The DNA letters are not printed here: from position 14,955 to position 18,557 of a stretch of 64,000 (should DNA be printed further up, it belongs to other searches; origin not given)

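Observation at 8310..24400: AT-richer glycan-biosynthesis island embedded in a GC-rich backbone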

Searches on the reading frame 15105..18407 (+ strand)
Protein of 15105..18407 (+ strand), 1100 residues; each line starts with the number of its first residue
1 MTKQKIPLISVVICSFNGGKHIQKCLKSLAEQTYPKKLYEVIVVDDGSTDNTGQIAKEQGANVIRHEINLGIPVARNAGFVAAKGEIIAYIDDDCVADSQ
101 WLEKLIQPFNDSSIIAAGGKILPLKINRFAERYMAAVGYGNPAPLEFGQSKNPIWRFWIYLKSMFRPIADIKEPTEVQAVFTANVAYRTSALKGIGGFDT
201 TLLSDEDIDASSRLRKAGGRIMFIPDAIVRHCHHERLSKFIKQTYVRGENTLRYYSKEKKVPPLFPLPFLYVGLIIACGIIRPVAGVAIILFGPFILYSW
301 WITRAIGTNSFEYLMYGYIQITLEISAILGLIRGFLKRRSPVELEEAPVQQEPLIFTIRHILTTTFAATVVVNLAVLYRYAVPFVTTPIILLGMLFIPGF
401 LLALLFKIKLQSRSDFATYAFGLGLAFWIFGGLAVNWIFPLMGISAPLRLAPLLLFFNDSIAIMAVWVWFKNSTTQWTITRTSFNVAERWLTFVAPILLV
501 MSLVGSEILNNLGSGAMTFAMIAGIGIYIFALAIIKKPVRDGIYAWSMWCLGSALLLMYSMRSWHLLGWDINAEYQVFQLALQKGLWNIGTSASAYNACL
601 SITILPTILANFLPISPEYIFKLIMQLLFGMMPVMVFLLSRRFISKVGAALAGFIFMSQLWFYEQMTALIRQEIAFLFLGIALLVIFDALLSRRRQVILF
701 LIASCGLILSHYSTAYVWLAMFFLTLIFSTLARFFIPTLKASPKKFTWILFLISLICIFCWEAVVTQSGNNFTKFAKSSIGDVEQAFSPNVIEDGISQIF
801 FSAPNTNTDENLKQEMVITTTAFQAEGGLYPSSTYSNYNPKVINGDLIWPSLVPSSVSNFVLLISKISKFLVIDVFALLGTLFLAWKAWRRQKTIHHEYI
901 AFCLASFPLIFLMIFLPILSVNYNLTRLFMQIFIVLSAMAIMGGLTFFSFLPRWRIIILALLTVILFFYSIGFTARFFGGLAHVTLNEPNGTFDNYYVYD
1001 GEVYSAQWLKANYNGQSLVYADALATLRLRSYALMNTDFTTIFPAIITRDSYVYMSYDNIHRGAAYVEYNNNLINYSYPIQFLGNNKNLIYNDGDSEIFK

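Call 3: search_protein_families(library=pfam, proteins=[window:15105-18407:+], max_evalue=0.01)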
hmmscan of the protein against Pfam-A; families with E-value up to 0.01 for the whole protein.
window:15105-18407:+ (1100 aa): 5 families
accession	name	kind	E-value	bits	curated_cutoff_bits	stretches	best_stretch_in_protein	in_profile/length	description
PF00535.33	Glycos_transf_2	-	7.8e-33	114.2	23.3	1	10-164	1-163/168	Glycosyl transferase family 2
PF09971.14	DUF2206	-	1.6e-23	83.6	35.6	2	859-1099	111-368/368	Predicted membrane protein (DUF2206)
PF13641.12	Glyco_tranf_2_3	-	5.6e-21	76.1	27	1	9-243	3-223/230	Glycosyltransferase like family 2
PF10111.15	Glyco_tranf_2_2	-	7.3e-09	35.9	27.3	1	10-107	1-104/276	Glycosyltransferase like family 2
PF13632.12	Glyco_trans_2_3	-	0.00031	21.1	27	1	175-278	67-172/198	Glycosyl transferase family group 2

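Call 10: find_encoding_contigs(protein=window:15105-18407:+, flank=10000, max_places=6)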
Protein window:15105-18407:+ (1100 aa): no gene with exactly this product is on record in the collection.

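Call 13: find_homologous_proteins(query=window:15105-18407:+, max_evalue=0.00001)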
Query window:15105-18407:+ (1100 aa): 614 proteins with E <= 0.00001 among 8000 candidates; the best 120 are listed.
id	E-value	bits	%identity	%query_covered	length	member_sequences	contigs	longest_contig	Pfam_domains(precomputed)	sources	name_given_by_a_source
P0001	0.0e+0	2478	100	100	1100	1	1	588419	PF13632.13,PF10111.15,PF13641.13,PF09971.15,PF00535.33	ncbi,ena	-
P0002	6.3e-295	999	43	99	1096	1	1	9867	PF10111.15,PF13641.13,PF09971.15,PF00535.33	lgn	-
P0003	2.2e-135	471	26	54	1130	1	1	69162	PF10111.15,PF13641.13,PF09971.15,PF00535.33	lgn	-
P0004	1.0e-89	320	26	99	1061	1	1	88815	PF10111.15,PF13641.13,PF09971.15,PF00535.33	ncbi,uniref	ncbi:glycosyltransferase [Actinocorallia libanotica]|uniref:Glycosyltransferase 2-like domain-contai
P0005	4.4e-52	195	28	22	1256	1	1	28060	PF13632.13,PF10111.15,PF13506.14,PF13641.13,PF00535.33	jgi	jgi:O-antigen biosynthesis protein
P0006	2.7e-43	166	32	31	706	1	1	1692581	PF13632.13,PF10111.15,PF13641.13,PF01522.27,PF00535.33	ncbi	-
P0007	1.3e-42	164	30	26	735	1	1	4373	PF13632.13,PF10111.15,PF13506.14,PF13641.13,PF00535.33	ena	-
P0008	4.5e-38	149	30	22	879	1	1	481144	PF13632.13,PF13506.14,PF13641.13,PF00535.33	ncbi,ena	-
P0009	1.2e-37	148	31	22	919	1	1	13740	PF13632.13,PF10111.15,PF13506.14,PF13641.13,PF00535.33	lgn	-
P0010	1.1e-36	144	31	20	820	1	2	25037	PF13712.13,PF13632.13,PF10111.15,PF13506.14,PF13641.13,PF00535.33,PF02709.21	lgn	-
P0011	5.1e-35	139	28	24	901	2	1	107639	PF13632.13,PF10111.15,PF13641.13,PF00535.33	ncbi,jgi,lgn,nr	ncbi:MAG: glycosyltransferase [Kastovskya adunca ATA6-11-RM4]|jgi:GT2 family glycosyltransferase|nr:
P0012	1.5e-34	137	28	24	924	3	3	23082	PF13632.13,PF13641.13,PF00535.33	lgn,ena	-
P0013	2.9e-34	136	31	21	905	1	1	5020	PF13632.13,PF13506.14,PF13641.13,PF00535.33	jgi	-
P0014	3.3e-34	136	30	23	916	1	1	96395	PF13632.13,PF13641.13,PF00535.33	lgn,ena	-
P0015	1.7e-33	134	31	22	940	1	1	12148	PF13632.13,PF13506.14,PF13641.13,PF00535.33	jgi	-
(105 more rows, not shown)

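Call 14: list_cluster_members(proteins=[P0001, P0002, P0003, P0004])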
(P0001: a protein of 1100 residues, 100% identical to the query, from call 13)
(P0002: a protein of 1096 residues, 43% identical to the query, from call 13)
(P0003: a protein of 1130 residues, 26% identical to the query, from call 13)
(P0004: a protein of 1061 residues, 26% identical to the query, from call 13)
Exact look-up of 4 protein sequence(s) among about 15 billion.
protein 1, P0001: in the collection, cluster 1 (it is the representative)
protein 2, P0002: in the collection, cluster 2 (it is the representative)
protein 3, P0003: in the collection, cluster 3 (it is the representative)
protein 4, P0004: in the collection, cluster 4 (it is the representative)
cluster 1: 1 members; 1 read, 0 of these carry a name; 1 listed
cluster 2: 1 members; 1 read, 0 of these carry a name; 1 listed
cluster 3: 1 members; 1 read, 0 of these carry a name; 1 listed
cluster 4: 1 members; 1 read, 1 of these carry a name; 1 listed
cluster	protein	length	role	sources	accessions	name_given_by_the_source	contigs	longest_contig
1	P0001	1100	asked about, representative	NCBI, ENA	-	-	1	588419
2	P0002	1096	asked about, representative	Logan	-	-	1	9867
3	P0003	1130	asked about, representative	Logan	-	-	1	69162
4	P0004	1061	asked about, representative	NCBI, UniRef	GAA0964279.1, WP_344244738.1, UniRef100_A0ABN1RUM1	glycosyltransferase [Actinocorallia libanotica] | Glycosyltransferase 2-like domain-containing protein n=1 Tax=Actinocorallia libanotica ...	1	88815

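Call 15: find_encoding_contigs(protein=P0002, flank=10000, max_places=4)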
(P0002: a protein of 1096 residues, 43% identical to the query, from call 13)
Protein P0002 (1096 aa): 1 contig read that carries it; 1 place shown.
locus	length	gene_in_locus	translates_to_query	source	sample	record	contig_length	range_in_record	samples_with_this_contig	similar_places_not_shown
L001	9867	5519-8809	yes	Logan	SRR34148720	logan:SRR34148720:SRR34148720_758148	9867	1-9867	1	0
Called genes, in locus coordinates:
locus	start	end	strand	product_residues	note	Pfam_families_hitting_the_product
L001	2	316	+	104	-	?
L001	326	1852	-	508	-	-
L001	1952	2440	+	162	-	-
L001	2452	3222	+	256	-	PF13641:Glyco_tranf_2_3, PF00535:Glycos_transf_2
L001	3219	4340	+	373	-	PF13439:Glyco_transf_4, PF13579:Glyco_trans_4_4, PF20706:GT4-conflict, PF00534:Glycos_transf_1, PF13692:Glyco_trans_1_4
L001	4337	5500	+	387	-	PF13439:Glyco_transf_4, PF00534:Glycos_transf_1, PF13692:Glyco_trans_1_4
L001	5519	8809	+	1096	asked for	PF00535:Glycos_transf_2, PF10111:Glyco_tranf_2_2 (weak), PF13641:Glyco_tranf_2_3, PF09971:DUF2206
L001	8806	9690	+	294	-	PF00535:Glycos_transf_2, PF10111:Glyco_tranf_2_2 (faint), PF13641:Glyco_tranf_2_3, PF13632:Glyco_trans_2_3 (faint)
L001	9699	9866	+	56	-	?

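Call 18: find_related_loci(query=A1, collection=genome_contigs, flank=10000)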
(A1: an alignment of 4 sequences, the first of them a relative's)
Query A1 (1100 aa) in genome_contigs; peptide patterns used: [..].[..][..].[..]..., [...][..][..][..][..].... (x = any residue, [..] = any of these).
599 stretches matched a pattern (row limit reached: there are more); 537 encode a relative of the query (tblastn E <= 1e-3); the best 80 are kept; 80 distinct loci.
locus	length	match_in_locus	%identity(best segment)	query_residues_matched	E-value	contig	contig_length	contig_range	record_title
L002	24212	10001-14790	24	40-1100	4e-37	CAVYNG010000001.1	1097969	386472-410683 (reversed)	MAG: uncultured Acidimicrobiaceae bacterium isolate MFD05705.bin.1.158 genome assembly, contig: contig_23131, whole geno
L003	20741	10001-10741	34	7-282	4e-34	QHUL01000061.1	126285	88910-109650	MAG: Gemmatimonadetes bacterium isolate AG29 14_1009_02_40cm_scaffold_290_curated, whole genome shotgun sequence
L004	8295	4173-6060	28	1-337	8e-33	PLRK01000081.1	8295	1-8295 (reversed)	MAG: Acidimicrobiaceae bacterium isolate bog_769 73.20120700_S1S.21_contig_195207, whole genome shotgun sequence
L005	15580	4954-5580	36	7-243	4e-32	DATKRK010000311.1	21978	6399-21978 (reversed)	MAG TPA_asm: Pirellulales bacterium isolate SMAG_U14026 k141_803055, whole genome shotgun sequence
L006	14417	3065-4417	31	4-261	3e-32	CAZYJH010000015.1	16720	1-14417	MAG TPA_asm: uncultured Candidatus Bathyarchaeia archaeon isolate binchicken_co81_63 genome assembly, contig: NODE_4971_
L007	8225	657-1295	33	10-248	7e-32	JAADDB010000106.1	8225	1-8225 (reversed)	MAG: Chloroflexota bacterium isolate L_MaxBin.078 contig-127_11228, whole genome shotgun sequence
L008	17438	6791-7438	33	7-248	2e-31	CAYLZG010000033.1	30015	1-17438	MAG TPA_asm: uncultured Anaerolineales bacterium isolate SRP239243_co2_359 genome assembly, contig: NODE_2264_length_300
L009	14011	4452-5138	35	10-259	3e-31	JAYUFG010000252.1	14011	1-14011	MAG: Planctomycetaceae bacterium isolate GFS_7658 GFS_7658_251, whole genome shotgun sequence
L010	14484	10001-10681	34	7-259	2e-31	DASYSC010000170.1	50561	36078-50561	MAG TPA_asm: Candidatus Limnocylindria bacterium isolate SMAG_U4527 k141_535279, whole genome shotgun sequence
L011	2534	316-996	35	7-259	3e-31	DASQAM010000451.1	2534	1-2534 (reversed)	MAG TPA_asm: Gemmatimonadales bacterium isolate SMAG_U11645 k141_1069416, whole genome shotgun sequence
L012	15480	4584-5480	30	5-323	2e-30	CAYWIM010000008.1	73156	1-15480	MAG TPA_asm: uncultured Verrucomicrobiota bacterium isolate SRP263991_co5_619 genome assembly, contig: NODE_829_length_7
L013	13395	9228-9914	33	5-259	1e-29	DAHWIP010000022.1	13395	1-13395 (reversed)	MAG TPA_asm: Phycisphaerae bacterium isolate clean1298 NODE_22_length_13395_cov_2.484833, whole genome shotgun sequence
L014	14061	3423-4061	34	10-249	9e-30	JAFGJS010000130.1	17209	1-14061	MAG: Candidatus Sumerlaeota bacterium isolate Zod_Metabat.292 k87_11099256, whole genome shotgun sequence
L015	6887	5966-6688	31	7-281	4e-29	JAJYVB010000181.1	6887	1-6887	MAG: Deltaproteobacteria bacterium isolate FK1.bin62 NODE_12728_length_6887_cov_1.131065, whole genome shotgun sequence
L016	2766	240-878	31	10-248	3e-29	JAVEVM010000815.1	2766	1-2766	MAG: Desulforhabdus sp. isolate BF4_121 NODE_158905_length_2766_cov_2.181129_Biofilm4, whole genome shotgun sequence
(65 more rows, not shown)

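Call 86: predict_structure(alignment_id=A5)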
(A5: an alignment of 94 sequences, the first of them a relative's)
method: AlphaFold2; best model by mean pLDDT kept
length: 1100 residues; sequences in the alignment: 94
mean_pLDDT: 93.2   pTM: 0.77
mean pLDDT of the five models: 93.2, 92.1, 92.1, 91.9, 90.7
residues with pLDDT >= 90: 883; 70-90: 187; 50-70: 20; < 50: 10
segments of 3 or more residues with pLDDT < 50: 1-3, 340-346
pLDDT, mean of each block of 10 residues (from residue 1): 72 97 98 97 98 98 97 97 98 97 97 97 91 87 90 88 78 94 96 97 92 96 97 88 90 89 75 74 79 88 91 92 89 75 49 92 97 98 96 98 94 95 98 98 98 98 98 92 92 97 96 94 98 94 98 98 94 97 96 90 98 97 98 98 97 98 94 98 97 97 98 95 98 94 96 97 90 86 86 88 90 96 92 97 92 97 96 97 94 84 96 88 90 98 98 97 98 96 85 80 98 97 97 96 97 97 94 95 98 97
secondary structure, 60 per line:
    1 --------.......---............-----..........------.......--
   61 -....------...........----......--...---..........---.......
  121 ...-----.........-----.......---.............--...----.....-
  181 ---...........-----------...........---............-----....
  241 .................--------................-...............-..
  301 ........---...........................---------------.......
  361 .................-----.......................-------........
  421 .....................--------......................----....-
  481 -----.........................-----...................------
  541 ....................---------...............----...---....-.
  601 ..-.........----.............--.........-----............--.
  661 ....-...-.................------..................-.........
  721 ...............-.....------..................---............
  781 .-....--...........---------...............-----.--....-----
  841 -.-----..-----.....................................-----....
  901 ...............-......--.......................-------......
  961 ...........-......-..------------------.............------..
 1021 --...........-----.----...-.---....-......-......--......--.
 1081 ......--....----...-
elements in order (helices of 4 or more, strands of 3 or more residues): E9-15 H19-30 E39-45 H52-58 E62-65 H72-82 E87-92 E95-97 H101-110 E114-123 H129-137 H145-149 H153-165 E175-179 E184-188 H189-194 H206-216 E220-231 H237-257 H266-281 H283-297 H299-308 H312-338 E354-357 H358-377 H383-405 H413-441 H450-471 E476-479 H486-510 H516-534 H541-560 H570-584 H595-598 H604-612 H617-629 H632-640 H646-657 H660-664 H670-686 H693-710 H712-735 H737-741 H748-765 H769-781 H783-786 H789-799 H809-823 H832-835 H855-891 H897-915 H917-922 H925-947 H955-971 H973-978 H1000-1012 H1023-1033 E1052-1055 H1057-1062 E1064-1069 E1072-1077 H1080-1086 E1089-1092 E1097-1099

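Call 88: fold_search(model_id=the predicted structure, library=pdb)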
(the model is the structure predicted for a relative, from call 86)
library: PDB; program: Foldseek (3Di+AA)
matches with E <= 10: 775; with E <= 0.001: 267
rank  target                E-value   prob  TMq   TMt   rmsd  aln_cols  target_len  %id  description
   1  6yv7_B                1.9e-10  1.00  0.20  0.60   8.1       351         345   17  Mannosyltransferase PcManGT from Pyrobaculum calidifontis (released 2020-07-22)
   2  6yv7_A                1.6e-09  1.00  0.20  0.60   7.7       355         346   17  Mannosyltransferase PcManGT from Pyrobaculum calidifontis (released 2020-07-22)
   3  6p61_B                2.2e-09  1.00  0.16  0.84   3.7       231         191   24  Structure of a Glycosyltransferase from Leptospira borgpetersenii serovar Hardjo-bovis (strain JB197) (released 2019-07-10)
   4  6nqt_F                2.5e-09  1.00  0.18  0.40   5.7       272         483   19  GalNac-T2 soaked with UDP-sugar (released 2020-01-29)
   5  6egs_B                4.0e-09  1.00  0.18  0.40   7.9       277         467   20  Crystal structure of the GalNAc-T2 F104S mutant in complex with UDP-GalNAc (released 2018-04-11)
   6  6s22_A                4.3e-09  1.00  0.18  0.36   6.0       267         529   21  Crystal structure of the TgGalNAc-T3 in complex with UDP, manganese and FGF23c (released 2019-12-25)
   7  6egs_A                4.3e-09  1.00  0.18  0.39   7.7       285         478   19  Crystal structure of the GalNAc-T2 F104S mutant in complex with UDP-GalNAc (released 2018-04-11)
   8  6s24_A                4.9e-09  1.00  0.19  0.36   6.2       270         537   20  Crystal structure of the TgGalNAc-T3 in complex with UDP, manganese and the peptide 3 (released 2019-12-25)
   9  6nqt_A                4.9e-09  1.00  0.18  0.38   6.1       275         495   19  GalNac-T2 soaked with UDP-sugar (released 2020-01-29)
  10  6p61_C                6.7e-09  1.00  0.16  0.83   3.4       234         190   24  Structure of a Glycosyltransferase from Leptospira borgpetersenii serovar Hardjo-bovis (strain JB197) (released 2019-07-10)
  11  6e7i_A                6.7e-09  1.00  0.18  0.38   6.2       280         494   19  Human ppGalNAcT2 I253A/L310A Mutant with EA2 and UDP (released 2020-01-29)
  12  6nqt_C                6.7e-09  1.00  0.18  0.38   6.9       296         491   17  GalNac-T2 soaked with UDP-sugar (released 2020-01-29)
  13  6hnq_B                6.7e-09  1.00  0.16  0.51  12.9       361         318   15  TarP-6RboP-(CH2)6NH2 (released 2018-10-24)
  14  4d0z_F                8.2e-09  1.00  0.18  0.38   6.5       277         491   19  GalNAc-T2 crystal soaked with UDP-5SGalNAc, mEA2 and manganese (Higher resolution dataset) (released 2014-05-28)
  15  9jn3_B                8.6e-09  1.00  0.19  0.62   8.1       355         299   18  Crystal structure of AvpGT in complex with Ara-A (released 2025-01-29)
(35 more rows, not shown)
